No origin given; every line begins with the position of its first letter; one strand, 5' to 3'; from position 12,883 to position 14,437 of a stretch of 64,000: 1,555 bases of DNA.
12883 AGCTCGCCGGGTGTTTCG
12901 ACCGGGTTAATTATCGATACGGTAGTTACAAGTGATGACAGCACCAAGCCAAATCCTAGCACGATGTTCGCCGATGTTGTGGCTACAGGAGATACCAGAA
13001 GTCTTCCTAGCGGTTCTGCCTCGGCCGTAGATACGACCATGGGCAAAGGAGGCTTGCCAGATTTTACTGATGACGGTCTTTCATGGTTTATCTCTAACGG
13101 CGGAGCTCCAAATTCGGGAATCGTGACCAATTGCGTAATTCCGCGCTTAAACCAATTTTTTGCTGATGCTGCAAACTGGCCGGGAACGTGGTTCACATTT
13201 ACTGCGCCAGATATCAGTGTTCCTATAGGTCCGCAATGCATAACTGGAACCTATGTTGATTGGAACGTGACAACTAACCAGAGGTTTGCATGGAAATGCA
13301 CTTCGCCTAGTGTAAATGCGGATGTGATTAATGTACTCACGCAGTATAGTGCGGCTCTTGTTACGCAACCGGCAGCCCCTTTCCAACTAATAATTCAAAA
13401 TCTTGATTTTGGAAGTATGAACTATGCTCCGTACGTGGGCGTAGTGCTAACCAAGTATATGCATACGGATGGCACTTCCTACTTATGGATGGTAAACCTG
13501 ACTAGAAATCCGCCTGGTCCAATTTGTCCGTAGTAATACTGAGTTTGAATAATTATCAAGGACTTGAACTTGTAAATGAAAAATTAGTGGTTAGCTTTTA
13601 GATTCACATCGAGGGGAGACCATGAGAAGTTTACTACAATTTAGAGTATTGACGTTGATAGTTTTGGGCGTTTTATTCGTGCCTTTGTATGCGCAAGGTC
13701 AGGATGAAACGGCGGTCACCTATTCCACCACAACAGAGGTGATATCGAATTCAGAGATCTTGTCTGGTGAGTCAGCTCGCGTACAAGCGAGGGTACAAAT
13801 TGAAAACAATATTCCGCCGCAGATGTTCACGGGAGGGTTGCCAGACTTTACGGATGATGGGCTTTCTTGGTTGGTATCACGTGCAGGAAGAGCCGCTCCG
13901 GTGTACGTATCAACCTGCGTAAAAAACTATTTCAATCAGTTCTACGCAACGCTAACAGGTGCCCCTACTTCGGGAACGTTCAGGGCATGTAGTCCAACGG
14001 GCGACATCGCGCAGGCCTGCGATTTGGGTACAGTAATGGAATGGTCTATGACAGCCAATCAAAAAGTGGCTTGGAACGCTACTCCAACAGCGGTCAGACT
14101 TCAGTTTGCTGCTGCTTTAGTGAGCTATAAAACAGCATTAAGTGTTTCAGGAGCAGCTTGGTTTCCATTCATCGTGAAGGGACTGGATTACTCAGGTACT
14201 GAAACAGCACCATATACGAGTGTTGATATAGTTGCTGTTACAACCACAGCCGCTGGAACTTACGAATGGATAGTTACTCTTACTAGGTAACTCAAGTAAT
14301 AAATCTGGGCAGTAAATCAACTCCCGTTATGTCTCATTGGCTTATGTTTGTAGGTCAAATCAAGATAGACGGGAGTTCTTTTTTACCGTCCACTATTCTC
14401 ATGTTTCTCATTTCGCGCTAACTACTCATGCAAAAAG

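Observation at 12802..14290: Tandem secreted paralogues of an unrecognised family with an invariant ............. motif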

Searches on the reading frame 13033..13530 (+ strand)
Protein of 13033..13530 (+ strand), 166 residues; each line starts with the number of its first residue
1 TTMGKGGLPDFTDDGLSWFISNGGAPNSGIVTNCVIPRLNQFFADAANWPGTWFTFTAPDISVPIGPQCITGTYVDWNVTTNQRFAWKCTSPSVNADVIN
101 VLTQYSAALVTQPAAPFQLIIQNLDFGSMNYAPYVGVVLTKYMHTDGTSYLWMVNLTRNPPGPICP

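Call 6: search_protein_families(library=pfam, proteins=[P0001], max_evalue=10)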
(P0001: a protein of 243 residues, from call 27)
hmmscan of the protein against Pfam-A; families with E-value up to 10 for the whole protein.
P0001 (243 aa): 0 families

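Call 7: search_protein_families(library=ncbifam, proteins=[P0001], max_evalue=10)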
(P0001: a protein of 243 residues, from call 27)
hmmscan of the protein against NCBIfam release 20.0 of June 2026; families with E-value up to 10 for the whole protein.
P0001 (243 aa): 2 families
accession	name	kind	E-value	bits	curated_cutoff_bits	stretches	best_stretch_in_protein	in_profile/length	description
NF053514.2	JUQZ_fam_ocin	equivalog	0.063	13.6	40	1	145-185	38-79/107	BLB8/JUQZ-1 family protein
NF038215.1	acineto_lipo_PV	hypoth_equivalog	0.17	11.6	33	1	2-24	1-23/55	NF038215 family lipoprotein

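Call 19: find_related_loci(query=A2, collection=genome_contigs, flank=6000)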
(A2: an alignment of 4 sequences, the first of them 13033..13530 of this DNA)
Query A2 (166 aa) in genome_contigs; peptide patterns used: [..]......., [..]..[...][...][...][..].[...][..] (x = any residue, [..] = any of these).
73 stretches matched a pattern, but none encodes a relative of the query by tblastn (E <= 1e-3).

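Call 26: predict_structure(alignment_id=A1)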
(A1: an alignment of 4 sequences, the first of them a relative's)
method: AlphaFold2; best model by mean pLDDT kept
length: 243 residues; sequences in the alignment: 4
mean_pLDDT: 65.5   pTM: 0.67
mean pLDDT of the five models: 65.5, 64.7, 64.5, 64.4, 63.4
residues with pLDDT >= 90: 13; 70-90: 119; 50-70: 46; < 50: 65
segments of 3 or more residues with pLDDT < 50: 16-28, 34-85
pLDDT, mean of each block of 10 residues (from residue 1): 69 51 42 47 33 34 33 31 53 71 71 90 84 79 78 83 88 89 75 72 69 82 75 75 60
secondary structure, 60 per line:
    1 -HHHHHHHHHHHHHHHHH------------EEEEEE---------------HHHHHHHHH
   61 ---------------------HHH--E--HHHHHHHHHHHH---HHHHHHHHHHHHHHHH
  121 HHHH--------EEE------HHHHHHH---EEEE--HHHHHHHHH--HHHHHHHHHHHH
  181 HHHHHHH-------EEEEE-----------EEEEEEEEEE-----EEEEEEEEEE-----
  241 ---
elements in order: H2-18 E31-36 H52-60 H90-101 H105-124 E133-135 H142-148 E152-155 H158-166 H169-187 E195-199 E211-220 E226-235

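Call 27: search_protein_representatives(alignment_id=A2)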
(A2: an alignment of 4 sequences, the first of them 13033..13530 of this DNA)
Query: 4 sequences, 158 profile positions. Proteins with E-value up to 0.001 (for the whole library): 26; up to 1e-10: 17; up to 1e-30: 4. The best 26 are listed.
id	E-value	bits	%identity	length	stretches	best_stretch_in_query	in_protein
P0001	1.4e-78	278.2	-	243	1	1-158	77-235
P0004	5.8e-75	266.5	-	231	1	1-158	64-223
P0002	1.5e-74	265.2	-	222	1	2-158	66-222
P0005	7.9e-31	123.1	-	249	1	8-155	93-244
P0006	2.0e-26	108.8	-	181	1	9-156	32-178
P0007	3.9e-24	101.3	-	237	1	9-156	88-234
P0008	1.3e-23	99.7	-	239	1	7-153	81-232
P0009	6.3e-23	97.4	-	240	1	8-156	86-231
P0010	2.4e-21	92.3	-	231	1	9-156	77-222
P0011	3.7e-19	85.2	-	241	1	9-146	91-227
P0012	1.9e-14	69.9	-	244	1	10-144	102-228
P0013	3.1e-14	69.2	-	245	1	8-156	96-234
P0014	1.5e-13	66.9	-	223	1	9-149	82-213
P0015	6.7e-12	61.6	-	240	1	10-152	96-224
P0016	7.4e-12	61.5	-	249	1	6-156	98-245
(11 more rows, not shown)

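Call 31: fold_search(model_id=the predicted structure, library=pdb)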
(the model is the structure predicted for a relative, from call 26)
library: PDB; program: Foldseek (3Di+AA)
matches with E <= 10: 109; with E <= 0.001: 0
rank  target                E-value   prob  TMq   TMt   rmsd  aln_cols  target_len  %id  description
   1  2oqt_B                2.6e-01  0.11  0.11  0.16  10.2        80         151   15  Structural Genomics, the crystal structure of a putative PTS IIA domain from Streptococcus pyogenes M1 GAS (released 2007-03-06)
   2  2oqt_A                3.8e-01  0.08  0.10  0.15  10.5        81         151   15  Structural Genomics, the crystal structure of a putative PTS IIA domain from Streptococcus pyogenes M1 GAS (released 2007-03-06)
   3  5mr6_A                5.9e-01  0.02  0.11  0.07  15.6       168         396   12  XiaF from Streptomyces sp. in complex with FADH2 and Glycerol (released 2017-06-28)
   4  3bjv                  8.0e-01  0.06  0.11  0.15   9.6        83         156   12  The Crystal Structure of a putative PTS IIA(PtxA) from Streptococcus mutans (released 2008-01-29)
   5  6vwp_F                1.2e+00  0.04  0.08  0.05  10.3        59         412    8  Crystal structure of E. coli guanosine kinase in complex with ppGpp (released 2020-10-07)
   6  3w0d_A                1.5e+00  0.06  0.09  0.26  10.8        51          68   14  Structure of elastase inhibitor AFUEI (cyrstal form I) (released 2013-05-15)
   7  6vwp_G                1.8e+00  0.05  0.09  0.05  10.2        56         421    9  Crystal structure of E. coli guanosine kinase in complex with ppGpp (released 2020-10-07)
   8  6vwp_E                1.8e+00  0.04  0.08  0.05  10.3        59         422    8  Crystal structure of E. coli guanosine kinase in complex with ppGpp (released 2020-10-07)
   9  7zsz_A                2.3e+00  0.04  0.11  0.12   9.2        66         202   17  Crystal structure of the GH11 domain of a multidomain xylanase from the hindgut metagenome of Trinervitermes trinervoi (released 2022-06-29)
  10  5lvu                  2.6e+00  0.01  0.10  0.08  15.8       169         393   12  XiaF (apo) from Streptomyces sp. (released 2017-06-28)
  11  7ayp                  2.8e+00  0.04  0.11  0.12   9.1        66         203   17  Structure of a GH11 domain refined from the X-ray diffraction data of a GH11-CBM36-1 crystal. (released 2020-11-25)
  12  7zsz_B                2.8e+00  0.03  0.11  0.12   9.3        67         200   18  Crystal structure of the GH11 domain of a multidomain xylanase from the hindgut metagenome of Trinervitermes trinervoi (released 2022-06-29)
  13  7f1k                  3.0e+00  0.04  0.11  0.14   8.4        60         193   12  Designed enzyme RA61 M48K/I72D mutant: form IV (released 2021-11-24)
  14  6j3o_B                3.2e+00  0.02  0.10  0.20  15.9       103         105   13  Crystal structure of the human PCAF bromodomain in complex with compound 12 (released 2019-05-01)
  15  5dxv_A                3.4e+00  0.07  0.09  0.14   2.2        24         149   21  Crystal structure of Rethreaded DHFR (released 2016-06-08)
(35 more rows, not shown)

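Call 33: find_homologous_proteins(query=A3, max_evalue=0.001)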
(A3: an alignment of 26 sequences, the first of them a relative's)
Query A3 (26 sequences) (243 aa, profile of the alignment): 4 proteins with E <= 0.001 among 8000 candidates.
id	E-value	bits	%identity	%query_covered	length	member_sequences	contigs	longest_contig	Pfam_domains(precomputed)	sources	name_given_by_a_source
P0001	4.3e-63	231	100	100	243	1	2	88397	-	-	-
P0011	9.0e-62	226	23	90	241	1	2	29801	-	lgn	-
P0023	4.7e-31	126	23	38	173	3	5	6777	-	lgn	-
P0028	3.9e-26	110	23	38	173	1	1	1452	-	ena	-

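Call 36: find_related_loci(query=A4, collection=metagenome_contigs, flank=6000)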
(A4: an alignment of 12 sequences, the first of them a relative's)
Query A4 (243 aa) in metagenome_contigs; peptide patterns used: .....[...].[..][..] (x = any residue, [..] = any of these).
39 stretches matched a pattern; 5 encode a relative of the query (tblastn E <= 1e-3); 5 distinct loci.
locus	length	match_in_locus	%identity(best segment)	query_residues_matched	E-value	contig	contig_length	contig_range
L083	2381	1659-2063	27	86-223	2e-14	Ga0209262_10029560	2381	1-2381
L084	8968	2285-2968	27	1-224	4e-14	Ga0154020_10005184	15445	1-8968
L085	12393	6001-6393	30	85-218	4e-14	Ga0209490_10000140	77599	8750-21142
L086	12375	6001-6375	31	86-219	3e-12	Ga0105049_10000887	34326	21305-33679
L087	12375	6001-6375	31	86-219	4e-12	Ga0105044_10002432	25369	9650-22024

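Call 44: search_protein_families(library=pfam, alignment_id=A3, max_evalue=1)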
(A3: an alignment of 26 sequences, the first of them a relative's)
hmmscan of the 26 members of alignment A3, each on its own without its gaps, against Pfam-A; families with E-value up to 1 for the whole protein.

A. member 1, P0001 (243 aa): 0 families

B. families by the number of members that match (of 26 scanned): 6 families
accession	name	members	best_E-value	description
PF08042.16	PqqA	2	0.065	PqqA family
PF23934.1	DUF7270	1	0.075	Domain of unknown function (DUF7270)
PF03273.18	Baculo_gp64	1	0.095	Baculovirus gp64 envelope glycoprotein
PF23020.1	PEX14-like_2nd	1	0.18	Peroxisomal membrane protein PEX14-like, central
PF08377.15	MAP2_projctn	1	0.22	MAP2/Tau projection domain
PF03032.20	FSAP_sig_propep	1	0.27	Frog skin active peptide family signal and propeptide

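Call 61: search_protein_families(library=phrogs, proteins=[P0001], max_evalue=1)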
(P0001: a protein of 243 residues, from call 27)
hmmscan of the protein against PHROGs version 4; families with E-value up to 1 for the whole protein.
P0001 (243 aa): 0 families

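Call 62: search_protein_families(library=padloc, proteins=[P0001], max_evalue=1)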
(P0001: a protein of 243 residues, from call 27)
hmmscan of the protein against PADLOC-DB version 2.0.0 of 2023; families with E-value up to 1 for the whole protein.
P0001 (243 aa): 0 families

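Call 70: find_encoding_contigs(protein=P0011, flank=6000, max_places=2)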
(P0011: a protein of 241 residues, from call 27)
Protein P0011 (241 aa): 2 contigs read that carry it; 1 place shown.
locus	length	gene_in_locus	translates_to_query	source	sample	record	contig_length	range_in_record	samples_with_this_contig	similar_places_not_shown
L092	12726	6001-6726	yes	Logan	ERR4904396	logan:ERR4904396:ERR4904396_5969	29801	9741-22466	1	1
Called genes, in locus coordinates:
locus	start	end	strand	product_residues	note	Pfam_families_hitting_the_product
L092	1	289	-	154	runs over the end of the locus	-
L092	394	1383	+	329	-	PF13480:Acetyltransf_6, PF02388:FemAB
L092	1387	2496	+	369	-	PF13579:Glyco_trans_4_4, PF00534:Glycos_transf_1, PF13692:Glyco_trans_1_4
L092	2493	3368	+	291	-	PF00892:EamA, PF03151:TPT, PF00892:EamA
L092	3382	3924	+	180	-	PF00857:Isochorismatase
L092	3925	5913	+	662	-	PF16177:ACAS_N, PF00501:AMP-binding, PF13193:AMP-binding_C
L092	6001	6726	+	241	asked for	-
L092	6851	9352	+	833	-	PF00483:NTP_transferase, PF12804:NTP_transf_3, PF25084:LbH_EIF2B, PF25087:GMPPB_C, PF24894:Hexapep_GlmU, PF25087:GMPPB_C, PF02878:PGM_PMM_I, PF02879:PGM_PMM_II, +3 more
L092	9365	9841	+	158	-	PF00359:PTS_EIIA_2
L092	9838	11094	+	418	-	PF13393:tRNA-synt_His, PF00587:tRNA-synt_2b, PF03129:HGTP_anticodon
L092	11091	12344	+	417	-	PF00512:HisKA (faint), PF02518:HATPase_c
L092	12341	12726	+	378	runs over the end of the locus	PF01098:FTSW_RODA_SPOVE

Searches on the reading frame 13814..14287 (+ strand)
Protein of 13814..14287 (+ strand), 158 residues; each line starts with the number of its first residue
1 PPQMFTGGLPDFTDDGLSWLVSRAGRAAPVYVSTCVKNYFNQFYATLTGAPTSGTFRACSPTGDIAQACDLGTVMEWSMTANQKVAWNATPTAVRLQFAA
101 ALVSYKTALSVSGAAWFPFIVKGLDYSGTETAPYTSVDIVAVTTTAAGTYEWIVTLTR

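Call 43: search_solved_structures(query=A5, max_evalue=10)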
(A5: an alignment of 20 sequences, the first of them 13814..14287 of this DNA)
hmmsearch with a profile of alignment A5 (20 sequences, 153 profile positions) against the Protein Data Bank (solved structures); distinct sequences matched with E-value up to 10: 3.
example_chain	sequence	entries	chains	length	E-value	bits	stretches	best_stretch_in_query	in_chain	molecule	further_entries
6zth_A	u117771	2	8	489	1.1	12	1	66-121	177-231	PlaB phospholipase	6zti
4dou_A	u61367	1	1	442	1.7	11.4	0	83-134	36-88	Adiponectin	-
2pb6_A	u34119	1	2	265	1.7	11.4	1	7-38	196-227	Probable diphthine synthase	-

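Call 50: predict_structure(alignment_id=A5)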
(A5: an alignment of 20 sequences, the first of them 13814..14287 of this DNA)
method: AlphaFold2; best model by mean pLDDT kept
length: 158 residues; sequences in the alignment: 20
mean_pLDDT: 89.0   pTM: 0.84
mean pLDDT of the five models: 89.0, 88.8, 87.8, 87.8, 83.7
residues with pLDDT >= 90: 109; 70-90: 38; 50-70: 6; < 50: 5
segments of 3 or more residues with pLDDT < 50: 1-5
pLDDT, mean of each block of 10 residues (from residue 1): 57 96 94 94 86 83 89 90 93 97 94 86 93 97 79 96
secondary structure, 60 per line:
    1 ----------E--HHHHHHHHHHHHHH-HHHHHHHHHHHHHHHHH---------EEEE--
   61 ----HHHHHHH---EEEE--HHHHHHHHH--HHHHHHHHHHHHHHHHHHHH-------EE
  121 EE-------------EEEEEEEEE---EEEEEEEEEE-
elements in order: H14-27 H29-45 E55-58 H65-71 E75-78 H81-89 H92-111 E119-122 E136-144 E148-157

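Call 53: fold_search(model_id=the predicted structure, library=pdb)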
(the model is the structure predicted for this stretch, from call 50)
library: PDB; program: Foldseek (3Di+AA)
matches with E <= 10: 9; with E <= 0.001: 0
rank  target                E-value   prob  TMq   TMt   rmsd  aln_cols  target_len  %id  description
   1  2xns_A                1.9e+00  0.01  0.14  0.10  16.3       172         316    9  Crystal Structure Of Human G alpha i1 Bound To A Designed Helical Peptide Derived From The Goloco Motif Of RGS14 (released 2011-06-08)
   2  2oqt_A                2.9e+00  0.03  0.14  0.15  10.9        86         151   13  Structural Genomics, the crystal structure of a putative PTS IIA domain from Streptococcus pyogenes M1 GAS (released 2007-03-06)
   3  5kdl_A                3.7e+00  0.01  0.15  0.10  16.6       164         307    9  Crystal structure of the 4 alanine insertion variant of the Gi alpha1 subunit bound to GTPgammaS (released 2016-08-03)
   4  3aei_A                4.1e+00  0.04  0.21  0.28   8.6        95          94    7  Crystal structure of the prefoldin beta2 subunit from Thermococcus strain KS-1 (released 2010-05-19)
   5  2oqt_D                5.9e+00  0.04  0.16  0.16  10.8        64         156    9  Structural Genomics, the crystal structure of a putative PTS IIA domain from Streptococcus pyogenes M1 GAS (released 2007-03-06)
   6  9p8a_A                6.3e+00  0.01  0.16  0.10  15.7       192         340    7  NTSR1-G11-NTS(8-13) GTP-Bound Complex in the Canonical, AHD Closed State 3DVA Separated 2 (C-Closed*-GTP) (released 2026-03-25)
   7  6qi5_E                7.5e+00  0.06  0.13  0.02   2.3        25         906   20  Near Atomic Structure of an Atadenovirus Shows a possible gene duplication event and Intergenera Variations in Cementi (released 2020-08-05)
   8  7cg0_o                9.0e+00  0.04  0.27  0.36   6.3       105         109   11  Cryo-EM structure of the flagellar proximal rod with FliF peptides from Salmonella (released 2021-04-28)
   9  2wn4                  9.0e+00  0.00  0.13  0.07  17.5       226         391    9  Structural Basis for Substrate Recognition in the Enzymatic Component of ADP-ribosyltransferase Toxin CDTa from Clostrid (released 2009-08-18)

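Call 58: fold_search(model_id=the predicted structure, library=viral)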
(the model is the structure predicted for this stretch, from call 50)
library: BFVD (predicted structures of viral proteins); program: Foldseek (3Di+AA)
matches with E <= 10: 50; with E <= 0.001: 0
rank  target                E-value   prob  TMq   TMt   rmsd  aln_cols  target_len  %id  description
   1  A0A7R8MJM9            1.6e+00  0.05  0.14  0.09  15.7        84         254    8  Uncharacterized protein [Klebsiella phage vB_KvM-Eowyn]
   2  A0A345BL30            1.8e+00  0.03  0.17  0.16  19.5       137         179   14  Uncharacterized protein [Erwinia phage Wellington]
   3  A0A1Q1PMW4            1.9e+00  0.08  0.17  0.32   6.9        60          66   23  (no name in the UniProt tables at hand)
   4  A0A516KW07            2.1e+00  0.05  0.19  0.15  12.9       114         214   12  (no name in the UniProt tables at hand)
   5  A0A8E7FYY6            2.7e+00  0.03  0.19  0.18  21.1       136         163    9  (no name in the UniProt tables at hand)
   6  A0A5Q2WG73            2.7e+00  0.01  0.13  0.09  19.9       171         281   10  DUF7192 domain-containing protein [Gordonia phage Syleon]
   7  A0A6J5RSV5            3.4e+00  0.03  0.19  0.10  13.7       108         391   13  Uncharacterized protein (Fragment) [uncultured Caudovirales phage]
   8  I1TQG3                3.6e+00  0.02  0.16  0.10  17.8       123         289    9  (no name in the UniProt tables at hand)
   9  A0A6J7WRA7            3.8e+00  0.12  0.19  0.26   5.4        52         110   12  SprT-like [uncultured Caudovirales phage]
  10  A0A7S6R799            4.1e+00  0.01  0.13  0.18  18.5       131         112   11  Uncharacterized protein [Burkholderia phage Maja]
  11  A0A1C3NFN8            4.3e+00  0.02  0.12  0.03   6.6        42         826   17  (no name in the UniProt tables at hand)
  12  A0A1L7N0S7            4.3e+00  0.01  0.13  0.11  11.2        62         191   19  Uncharacterized protein [Ralstonia phage RP12]
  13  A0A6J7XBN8            4.9e+00  0.09  0.14  0.19   4.3        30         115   20  IbpA Molecular chaperone (Small heat shock protein) [uncultured Caudovirales phage]
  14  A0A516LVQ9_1          4.9e+00  0.01  0.19  0.05  16.4       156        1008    8  (no name in the UniProt tables at hand)
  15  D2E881                5.2e+00  0.01  0.14  0.04  18.2       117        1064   14  (no name in the UniProt tables at hand)
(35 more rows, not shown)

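Call 67: find_homologous_proteins(query=A5, max_evalue=0.001)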
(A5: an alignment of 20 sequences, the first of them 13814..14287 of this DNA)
Query A5 (20 sequences) (158 aa, profile of the alignment): 14 proteins with E <= 0.001 among 5607 candidates.
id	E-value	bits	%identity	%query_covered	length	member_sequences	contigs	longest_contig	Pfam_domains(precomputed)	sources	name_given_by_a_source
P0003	4.4e-48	181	54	99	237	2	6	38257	-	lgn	-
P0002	6.4e-45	170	100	100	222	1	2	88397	-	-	-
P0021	3.8e-29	119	26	68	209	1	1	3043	-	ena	-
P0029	4.6e-29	119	32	36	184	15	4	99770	-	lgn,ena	-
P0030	4.8e-29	119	26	91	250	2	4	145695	-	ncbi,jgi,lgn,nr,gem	ncbi:MAG: hypothetical protein SGJ05_02310 [bacterium]|nr:hypothetical protein [bacterium]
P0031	5.9e-28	115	32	36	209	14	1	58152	-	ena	-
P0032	3.1e-27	113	31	49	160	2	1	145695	-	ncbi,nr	ncbi:MAG: hypothetical protein SGJ05_02305 [bacterium]|nr:hypothetical protein [bacterium]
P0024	7.4e-26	108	38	39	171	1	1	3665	-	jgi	-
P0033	9.9e-26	108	30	36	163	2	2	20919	-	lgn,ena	-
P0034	1.4e-24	104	22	92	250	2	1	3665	-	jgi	-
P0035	4.2e-23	100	25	20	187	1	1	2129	-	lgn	-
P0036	1.7e-21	94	25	68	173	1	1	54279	-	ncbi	-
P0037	2.4e-21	94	34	22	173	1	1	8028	-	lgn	-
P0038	1.3e-20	91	36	48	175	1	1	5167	-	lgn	-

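Call 68: find_encoding_contigs(protein=P0029, flank=6000, max_places=2)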
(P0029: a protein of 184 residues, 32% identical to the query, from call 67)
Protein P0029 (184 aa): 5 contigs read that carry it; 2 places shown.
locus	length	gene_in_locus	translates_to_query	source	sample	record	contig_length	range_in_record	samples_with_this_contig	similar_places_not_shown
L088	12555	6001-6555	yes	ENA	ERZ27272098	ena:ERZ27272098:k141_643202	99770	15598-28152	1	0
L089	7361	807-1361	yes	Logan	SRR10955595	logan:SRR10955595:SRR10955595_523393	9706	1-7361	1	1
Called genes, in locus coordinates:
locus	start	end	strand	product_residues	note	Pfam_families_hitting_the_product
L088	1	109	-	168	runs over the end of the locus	-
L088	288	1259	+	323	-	PF04339:FemAB_like (faint), PF13480:Acetyltransf_6, PF02388:FemAB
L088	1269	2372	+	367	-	PF13439:Glyco_transf_4, PF13579:Glyco_trans_4_4, PF00534:Glycos_transf_1, PF13692:Glyco_trans_1_4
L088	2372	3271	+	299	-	PF00892:EamA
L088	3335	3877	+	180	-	PF00857:Isochorismatase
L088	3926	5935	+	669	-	PF16177:ACAS_N, PF00501:AMP-binding, PF13193:AMP-binding_C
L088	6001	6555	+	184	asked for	-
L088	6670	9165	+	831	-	PF00483:NTP_transferase, PF12804:NTP_transf_3, PF25084:LbH_EIF2B, PF25087:GMPPB_C (weak), PF25087:GMPPB_C, PF02878:PGM_PMM_I, PF02879:PGM_PMM_II, PF02880:PGM_PMM_III, +2 more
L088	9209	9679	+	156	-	PF00359:PTS_EIIA_2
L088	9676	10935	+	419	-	PF13393:tRNA-synt_His, PF00587:tRNA-synt_2b, PF03129:HGTP_anticodon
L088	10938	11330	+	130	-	-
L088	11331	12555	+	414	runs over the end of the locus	PF00512:HisKA (weak), PF02518:HATPase_c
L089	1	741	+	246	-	?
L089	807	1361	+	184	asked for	-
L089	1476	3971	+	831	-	PF00483:NTP_transferase, PF12804:NTP_transf_3, PF25084:LbH_EIF2B, PF25087:GMPPB_C (weak), PF25087:GMPPB_C, PF02878:PGM_PMM_I, PF02879:PGM_PMM_II, PF02880:PGM_PMM_III, +2 more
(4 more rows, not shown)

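Call 69: find_encoding_contigs(protein=P0036, flank=6000, max_places=2)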
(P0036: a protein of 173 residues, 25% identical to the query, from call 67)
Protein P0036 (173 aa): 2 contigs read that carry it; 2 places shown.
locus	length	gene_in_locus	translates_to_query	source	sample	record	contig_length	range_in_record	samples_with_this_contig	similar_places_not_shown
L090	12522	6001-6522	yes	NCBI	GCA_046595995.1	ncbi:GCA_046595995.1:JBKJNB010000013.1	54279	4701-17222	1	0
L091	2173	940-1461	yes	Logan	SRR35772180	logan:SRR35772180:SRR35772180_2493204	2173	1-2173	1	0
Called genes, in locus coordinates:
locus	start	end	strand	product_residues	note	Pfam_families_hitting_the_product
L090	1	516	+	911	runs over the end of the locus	PF13191:AAA_16, PF13401:AAA_22 (faint), PF13374:TPR_10 (faint), PF13432:TPR_16 (faint), PF00515:TPR_1 (faint), PF07719:TPR_2 (faint), PF17874:TPR_MalT (weak), PF13424:TPR_12, +3 more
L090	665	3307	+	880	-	PF13191:AAA_16, PF13401:AAA_22 (faint), PF13432:TPR_16 (faint), PF28559:TPR_SusR (faint), PF00515:TPR_1 (faint), PF13424:TPR_12, PF17874:TPR_MalT, PF13424:TPR_12, +4 more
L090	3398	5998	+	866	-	PF13191:AAA_16, PF13181:TPR_8 (faint), PF07719:TPR_2 (faint), PF00515:TPR_1 (faint), PF13176:TPR_7 (faint), PF13374:TPR_10 (faint), PF13424:TPR_12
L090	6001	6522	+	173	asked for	-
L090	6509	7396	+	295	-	-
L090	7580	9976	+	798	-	PF00483:NTP_transferase, PF24894:Hexapep_GlmU (faint), PF25084:LbH_EIF2B, PF00132:Hexapep, PF25087:GMPPB_C, PF02878:PGM_PMM_I, PF02879:PGM_PMM_II, PF02880:PGM_PMM_III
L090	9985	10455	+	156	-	PF00359:PTS_EIIA_2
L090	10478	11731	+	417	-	PF13393:tRNA-synt_His, PF00587:tRNA-synt_2b, PF03129:HGTP_anticodon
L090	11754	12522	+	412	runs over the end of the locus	PF02518:HATPase_c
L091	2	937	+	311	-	?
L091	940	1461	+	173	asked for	-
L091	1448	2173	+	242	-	?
